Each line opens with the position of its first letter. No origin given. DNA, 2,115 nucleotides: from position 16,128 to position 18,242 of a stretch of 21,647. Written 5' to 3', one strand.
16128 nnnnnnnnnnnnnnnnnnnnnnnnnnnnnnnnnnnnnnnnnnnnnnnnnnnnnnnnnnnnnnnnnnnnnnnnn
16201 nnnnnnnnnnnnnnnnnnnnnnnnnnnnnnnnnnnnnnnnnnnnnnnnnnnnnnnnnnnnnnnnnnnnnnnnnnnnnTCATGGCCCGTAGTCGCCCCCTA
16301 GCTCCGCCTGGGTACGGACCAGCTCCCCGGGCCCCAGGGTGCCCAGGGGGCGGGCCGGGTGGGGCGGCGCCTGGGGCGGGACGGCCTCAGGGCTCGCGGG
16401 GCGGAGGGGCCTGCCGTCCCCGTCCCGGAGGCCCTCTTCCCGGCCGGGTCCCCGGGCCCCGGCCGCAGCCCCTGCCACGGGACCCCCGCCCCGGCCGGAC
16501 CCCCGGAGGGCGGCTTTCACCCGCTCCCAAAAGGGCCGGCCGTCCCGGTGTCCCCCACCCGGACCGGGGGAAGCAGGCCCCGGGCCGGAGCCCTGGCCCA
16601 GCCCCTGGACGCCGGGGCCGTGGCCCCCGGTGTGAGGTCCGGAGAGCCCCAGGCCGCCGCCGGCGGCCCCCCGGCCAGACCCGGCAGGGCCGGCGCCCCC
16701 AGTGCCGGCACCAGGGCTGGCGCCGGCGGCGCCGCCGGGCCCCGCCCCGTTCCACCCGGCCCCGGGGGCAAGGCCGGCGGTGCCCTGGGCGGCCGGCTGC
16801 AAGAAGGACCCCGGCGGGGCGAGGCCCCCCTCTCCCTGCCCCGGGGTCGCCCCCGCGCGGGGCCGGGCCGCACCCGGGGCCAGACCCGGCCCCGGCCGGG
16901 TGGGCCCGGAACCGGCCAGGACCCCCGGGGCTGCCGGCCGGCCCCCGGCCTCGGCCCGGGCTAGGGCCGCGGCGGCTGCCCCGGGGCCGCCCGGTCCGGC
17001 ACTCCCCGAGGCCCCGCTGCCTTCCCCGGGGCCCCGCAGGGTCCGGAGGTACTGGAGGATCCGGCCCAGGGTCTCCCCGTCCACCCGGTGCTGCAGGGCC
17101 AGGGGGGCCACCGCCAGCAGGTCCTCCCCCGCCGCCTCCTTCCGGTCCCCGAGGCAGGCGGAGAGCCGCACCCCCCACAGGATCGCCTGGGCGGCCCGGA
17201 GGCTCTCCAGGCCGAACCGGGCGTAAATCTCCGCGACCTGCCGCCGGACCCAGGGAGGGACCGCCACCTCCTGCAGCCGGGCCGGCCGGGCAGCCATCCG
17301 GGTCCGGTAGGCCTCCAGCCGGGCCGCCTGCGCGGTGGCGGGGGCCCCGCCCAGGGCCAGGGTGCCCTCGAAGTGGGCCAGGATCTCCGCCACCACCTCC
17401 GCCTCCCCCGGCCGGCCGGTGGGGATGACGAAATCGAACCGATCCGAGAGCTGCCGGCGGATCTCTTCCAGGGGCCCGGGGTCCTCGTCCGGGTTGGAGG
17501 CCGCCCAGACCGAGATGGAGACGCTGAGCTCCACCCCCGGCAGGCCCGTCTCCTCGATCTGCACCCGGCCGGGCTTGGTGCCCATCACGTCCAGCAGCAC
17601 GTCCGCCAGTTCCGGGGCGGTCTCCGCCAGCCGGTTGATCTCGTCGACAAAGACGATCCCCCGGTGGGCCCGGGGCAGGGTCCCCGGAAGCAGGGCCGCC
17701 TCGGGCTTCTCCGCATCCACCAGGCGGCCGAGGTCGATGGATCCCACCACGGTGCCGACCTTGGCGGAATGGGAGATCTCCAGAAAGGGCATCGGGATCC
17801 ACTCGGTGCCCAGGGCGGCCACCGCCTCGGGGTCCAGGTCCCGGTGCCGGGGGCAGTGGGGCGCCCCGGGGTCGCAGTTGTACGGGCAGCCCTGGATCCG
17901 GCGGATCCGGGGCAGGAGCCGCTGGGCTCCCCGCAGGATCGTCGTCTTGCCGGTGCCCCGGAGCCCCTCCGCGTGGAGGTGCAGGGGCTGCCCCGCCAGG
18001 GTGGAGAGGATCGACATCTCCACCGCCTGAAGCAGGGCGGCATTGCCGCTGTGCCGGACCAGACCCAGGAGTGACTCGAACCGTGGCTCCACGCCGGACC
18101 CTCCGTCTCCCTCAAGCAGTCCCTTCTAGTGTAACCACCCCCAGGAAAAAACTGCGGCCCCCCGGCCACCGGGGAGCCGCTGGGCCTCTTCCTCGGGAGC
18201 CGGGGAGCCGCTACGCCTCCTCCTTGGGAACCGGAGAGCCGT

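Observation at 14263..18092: Split Mg-chelatase-like ChlI AAA+ ATPase plus VWA/MIDAS protein pair of unknown function, inserted with a CDF exporter between secF and recJ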

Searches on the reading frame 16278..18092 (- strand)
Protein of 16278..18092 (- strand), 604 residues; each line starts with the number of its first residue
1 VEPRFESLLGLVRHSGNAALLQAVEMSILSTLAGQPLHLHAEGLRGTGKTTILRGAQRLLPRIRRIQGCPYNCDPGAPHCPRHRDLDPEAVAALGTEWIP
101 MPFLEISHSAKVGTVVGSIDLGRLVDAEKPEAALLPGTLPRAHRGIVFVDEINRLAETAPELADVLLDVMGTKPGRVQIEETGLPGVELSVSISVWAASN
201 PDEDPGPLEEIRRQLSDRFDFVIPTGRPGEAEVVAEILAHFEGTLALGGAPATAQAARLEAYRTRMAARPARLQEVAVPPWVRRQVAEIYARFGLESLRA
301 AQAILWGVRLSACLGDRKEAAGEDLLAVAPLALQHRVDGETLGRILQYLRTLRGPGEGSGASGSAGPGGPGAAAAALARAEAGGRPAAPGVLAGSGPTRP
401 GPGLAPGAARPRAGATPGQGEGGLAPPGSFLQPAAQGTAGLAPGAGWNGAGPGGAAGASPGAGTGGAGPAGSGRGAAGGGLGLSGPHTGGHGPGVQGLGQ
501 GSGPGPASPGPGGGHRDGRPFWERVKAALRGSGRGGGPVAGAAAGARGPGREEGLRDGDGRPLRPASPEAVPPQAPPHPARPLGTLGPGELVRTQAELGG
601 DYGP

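Call 4: search_protein_families(library=pfam, proteins=[window:16278-18092:-], max_evalue=0.1)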
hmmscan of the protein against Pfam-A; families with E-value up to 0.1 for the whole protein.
window:16278-18092:- (604 aa): 4 families
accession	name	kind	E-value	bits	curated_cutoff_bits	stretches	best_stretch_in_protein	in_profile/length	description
PF17863.7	AAA_lid_2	-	7.4e-07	29.2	22.7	1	285-338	3-55/74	AAA lid domain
PF01078.27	Mg_chelatase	-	0.0037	17.1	20.3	0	133-158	96-121/207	Magnesium chelatase, subunit ChlI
PF00493.29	MCM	-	0.0095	15.5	23.3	1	126-203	104-175/224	MCM P-loop domain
PF13191.12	AAA_16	-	0.066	14.1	32.6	0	31-170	19-159/167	AAA ATPase domain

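Call 5: search_protein_families(library=ncbifam, proteins=[window:16278-18092:-], max_evalue=0.1)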
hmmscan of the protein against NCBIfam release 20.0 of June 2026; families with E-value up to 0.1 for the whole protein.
window:16278-18092:- (604 aa): 4 families
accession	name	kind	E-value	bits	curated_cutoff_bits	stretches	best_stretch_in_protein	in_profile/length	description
TIGR02442.1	Cob-chelat-sub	hypoth_equivalog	8.1e-39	133.6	779.45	1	42-339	31-312/641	putative cobaltochelatase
TIGR02030.1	BchI-ChlI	equivalog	1e-27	97.2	466.95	1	43-342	32-319/337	magnesium chelatase ATPase subunit I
TIGR02031.1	BchD-ChlD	equivalog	1.4e-20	73.5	499.55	1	42-337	22-271/608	magnesium chelatase ATPase subunit D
NF009943.0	PRK13406.1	equivalog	1.2e-05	24.1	571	1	113-337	65-255/585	magnesium chelatase subunit D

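Call 6: search_protein_families(library=padloc, proteins=[window:16278-18092:-], max_evalue=0.1)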
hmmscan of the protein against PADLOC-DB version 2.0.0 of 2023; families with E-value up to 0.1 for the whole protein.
window:16278-18092:- (604 aa): 0 families

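Call 17: search_solved_structures(query=window:16278-18092:-, max_evalue=0.01)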
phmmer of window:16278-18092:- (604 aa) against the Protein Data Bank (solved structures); distinct sequences matched with E-value up to 0.01: 3.
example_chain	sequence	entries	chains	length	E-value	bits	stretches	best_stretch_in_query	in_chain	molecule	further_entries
1g8p_A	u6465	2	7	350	2.1e-19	73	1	42-343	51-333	MAGNESIUM-CHELATASE 38 KDA SUBUNIT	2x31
6l8d_A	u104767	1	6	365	1.4e-15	60.4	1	42-342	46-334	Magnesium-chelatase subunit ChlI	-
8osf_A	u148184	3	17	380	4.9e-15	58.6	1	42-342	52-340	Magnesium-chelatase subunit ChlI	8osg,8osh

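Call 48: search_solved_structures(query=A3, max_evalue=1, show_alignments=1)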
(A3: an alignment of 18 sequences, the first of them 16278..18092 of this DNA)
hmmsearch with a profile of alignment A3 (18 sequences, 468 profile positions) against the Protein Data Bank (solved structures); distinct sequences matched with E-value up to 1: 18.
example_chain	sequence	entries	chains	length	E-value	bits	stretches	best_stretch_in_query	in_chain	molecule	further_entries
8osf_A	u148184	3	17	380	7.5e-32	114.3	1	39-342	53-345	Magnesium-chelatase subunit ChlI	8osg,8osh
6l8d_A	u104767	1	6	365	8.2e-32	114.2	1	39-341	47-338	Magnesium-chelatase subunit ChlI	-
1g8p_A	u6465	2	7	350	1.1e-27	100.6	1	39-340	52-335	MAGNESIUM-CHELATASE 38 KDA SUBUNIT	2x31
9vln_3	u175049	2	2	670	0.00086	21.8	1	121-235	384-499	DNA replication licensing factor MCM3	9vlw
6raw_3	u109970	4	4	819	0.0022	20.5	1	121-246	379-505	DNA replication licensing factor Mcm3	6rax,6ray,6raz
8q6o_B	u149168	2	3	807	0.0027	20.2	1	121-236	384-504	Maternal DNA replication licensing factor mcm3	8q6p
6xtx_3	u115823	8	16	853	0.0032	20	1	121-235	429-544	DNA replication licensing factor MCM3 | Isoform 2 of DNA replication licensing factor MCM3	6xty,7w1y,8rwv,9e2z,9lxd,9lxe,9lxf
8ouw_3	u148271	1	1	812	0.012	18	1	121-242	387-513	DNA replication licensing factor MCM3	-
4zpx_A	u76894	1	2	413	0.028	16.8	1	131-151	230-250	ATP-dependent protease Lon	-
3k1j_A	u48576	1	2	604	0.029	16.8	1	131-151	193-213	ATP-dependent protease Lon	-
22vt_7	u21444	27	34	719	0.035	16.5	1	122-310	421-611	DNA replication licensing factor MCM7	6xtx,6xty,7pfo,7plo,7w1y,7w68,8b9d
9caq_7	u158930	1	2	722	0.036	16.5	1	122-310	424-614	DNA replication licensing factor MCM7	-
22vt_3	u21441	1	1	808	0.066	15.6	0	121-240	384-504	DNA replication licensing factor MCM3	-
7pfo_3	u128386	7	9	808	0.1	15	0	121-240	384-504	DNA replication licensing factor MCM3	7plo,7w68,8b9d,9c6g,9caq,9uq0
8w0e_3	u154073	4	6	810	0.1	15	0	121-240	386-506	DNA replication licensing factor MCM3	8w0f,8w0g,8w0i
2r44_A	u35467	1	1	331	0.69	12.2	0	143-332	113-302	Uncharacterized protein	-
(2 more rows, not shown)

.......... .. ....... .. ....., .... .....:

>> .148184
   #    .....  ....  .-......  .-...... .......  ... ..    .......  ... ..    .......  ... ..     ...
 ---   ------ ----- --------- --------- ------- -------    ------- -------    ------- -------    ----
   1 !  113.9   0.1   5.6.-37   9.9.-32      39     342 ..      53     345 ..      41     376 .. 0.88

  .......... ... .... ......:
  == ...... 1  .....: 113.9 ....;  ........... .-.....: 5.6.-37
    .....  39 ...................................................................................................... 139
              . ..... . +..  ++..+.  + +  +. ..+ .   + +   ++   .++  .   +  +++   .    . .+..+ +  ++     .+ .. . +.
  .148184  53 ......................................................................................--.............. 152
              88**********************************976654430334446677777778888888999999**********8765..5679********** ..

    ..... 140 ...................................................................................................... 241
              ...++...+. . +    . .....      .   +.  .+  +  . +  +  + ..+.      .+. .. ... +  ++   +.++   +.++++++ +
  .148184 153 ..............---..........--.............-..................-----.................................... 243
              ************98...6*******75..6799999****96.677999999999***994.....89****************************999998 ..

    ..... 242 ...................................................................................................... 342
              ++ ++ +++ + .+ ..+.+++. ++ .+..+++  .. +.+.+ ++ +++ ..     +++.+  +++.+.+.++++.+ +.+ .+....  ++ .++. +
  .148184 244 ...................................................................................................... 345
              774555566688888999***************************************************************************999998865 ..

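Call 51: find_related_loci(query=A3, collection=viral_contigs, flank=5000)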
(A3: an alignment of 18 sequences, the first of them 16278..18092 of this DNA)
Query A3 (604 aa) in viral_contigs; peptide patterns used: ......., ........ (x = any residue, [..] = any of these).
31 stretches matched a pattern, but none encodes a relative of the query by tblastn (E <= 1e-3).

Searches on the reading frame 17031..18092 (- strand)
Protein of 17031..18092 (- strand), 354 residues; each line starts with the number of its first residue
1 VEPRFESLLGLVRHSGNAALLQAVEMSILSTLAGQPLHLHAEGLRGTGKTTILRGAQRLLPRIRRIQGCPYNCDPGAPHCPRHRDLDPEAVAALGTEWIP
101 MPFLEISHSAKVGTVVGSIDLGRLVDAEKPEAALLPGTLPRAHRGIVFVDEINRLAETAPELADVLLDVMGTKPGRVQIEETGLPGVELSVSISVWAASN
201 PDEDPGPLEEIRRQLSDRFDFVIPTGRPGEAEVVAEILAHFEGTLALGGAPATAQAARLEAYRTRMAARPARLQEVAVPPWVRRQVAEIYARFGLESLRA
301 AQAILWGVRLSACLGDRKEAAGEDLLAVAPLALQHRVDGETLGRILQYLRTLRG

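Call 20: find_homologous_proteins(query=window:17031-18092:-)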
Query seq(354 aa) (354 aa): 1178 proteins with E <= 0.001 among 8000 candidates; the best 120 are listed.
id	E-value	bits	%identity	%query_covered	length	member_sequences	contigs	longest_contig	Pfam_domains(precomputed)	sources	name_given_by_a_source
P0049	6.5e-228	774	100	100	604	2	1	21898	PF17863.8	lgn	-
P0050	1.1e-166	572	74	98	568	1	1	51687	PF17863.8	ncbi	-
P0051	2.0e-157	542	73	99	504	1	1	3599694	PF17863.8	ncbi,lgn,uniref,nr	ncbi:hypothetical protein [Caldinitratiruptor microaerophilus]|uniref:AAA+ ATPase domain-containing 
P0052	5.2e-155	534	73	98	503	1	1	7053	PF17863.8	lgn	-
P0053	1.1e-150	520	69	98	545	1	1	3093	PF17863.8,PF01078.28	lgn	-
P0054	2.7e-150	519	71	97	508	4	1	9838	PF17863.8,PF01078.28,PF13191.13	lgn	-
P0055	1.6e-149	516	68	98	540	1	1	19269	PF17863.8,PF01078.28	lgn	-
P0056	2.5e-149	515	70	99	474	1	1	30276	PF17863.8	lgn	-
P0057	3.2e-149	515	70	97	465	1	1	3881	PF17863.8,PF13191.13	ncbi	ncbi:MAG: ATP-binding protein, partial [Bacillota bacterium]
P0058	3.6e-149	515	68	97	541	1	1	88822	PF17863.8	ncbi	ncbi:MAG: magnesium chelatase [Bacillota bacterium]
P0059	4.0e-149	515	69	97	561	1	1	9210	PF17863.8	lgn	-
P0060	4.8e-149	514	68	98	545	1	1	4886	PF17863.8,PF01078.28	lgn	-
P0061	6.0e-149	514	68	98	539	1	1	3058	PF17863.8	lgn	-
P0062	8.3e-149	514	68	98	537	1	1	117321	PF17863.8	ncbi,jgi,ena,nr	ncbi:MAG TPA: hypothetical protein VD969_27505 [Symbiobacteriaceae bacterium]|nr:hypothetical protei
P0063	9.4e-149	514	68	98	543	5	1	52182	PF17863.8,PF01078.28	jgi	jgi:magnesium chelatase subunit I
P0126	1.1e-126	441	58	97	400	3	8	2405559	PF17863.8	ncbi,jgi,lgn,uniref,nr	ncbi:ATP-binding protein [Syntrophothermus lipocalidus]|uniref:Magnesium chelatase n=1 Tax=Syntropho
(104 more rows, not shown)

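Call 21: find_encoding_contigs(protein=P0126, flank=10000, max_places=1)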
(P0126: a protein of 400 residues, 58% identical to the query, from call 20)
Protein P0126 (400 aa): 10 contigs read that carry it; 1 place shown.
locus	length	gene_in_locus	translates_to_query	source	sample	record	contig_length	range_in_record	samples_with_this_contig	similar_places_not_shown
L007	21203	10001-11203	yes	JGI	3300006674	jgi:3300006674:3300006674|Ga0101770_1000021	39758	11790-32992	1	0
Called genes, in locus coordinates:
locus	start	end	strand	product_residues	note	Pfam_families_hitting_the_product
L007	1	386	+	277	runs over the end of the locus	PF00175:NAD_binding_1, PF10418:DHODB_Fe-S_bind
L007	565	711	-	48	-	-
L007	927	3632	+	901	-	PF00202:Aminotran_3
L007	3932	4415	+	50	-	-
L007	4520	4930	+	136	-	PF06938:DUF1285_N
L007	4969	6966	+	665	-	PF00724:Oxidored_FMN, PF00070:Pyr_redox (faint), PF13434:Lys_Orn_oxgnase (faint), PF00890:FAD_binding_2 (weak), PF03486:HI0933_like (weak), PF07992:Pyr_redox_2, PF12831:FAD_oxidored (weak), PF13450:NAD_binding_8 (weak), +4 more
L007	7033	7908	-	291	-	PF04055:Radical_SAM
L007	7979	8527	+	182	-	PF00857:Isochorismatase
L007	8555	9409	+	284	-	PF00072:Response_reg, PF04397:LytTR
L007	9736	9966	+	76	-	-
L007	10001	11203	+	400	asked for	PF17863:AAA_lid_2 (weak)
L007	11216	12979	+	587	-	-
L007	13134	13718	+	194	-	PF10646:Germane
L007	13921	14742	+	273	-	-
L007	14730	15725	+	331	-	-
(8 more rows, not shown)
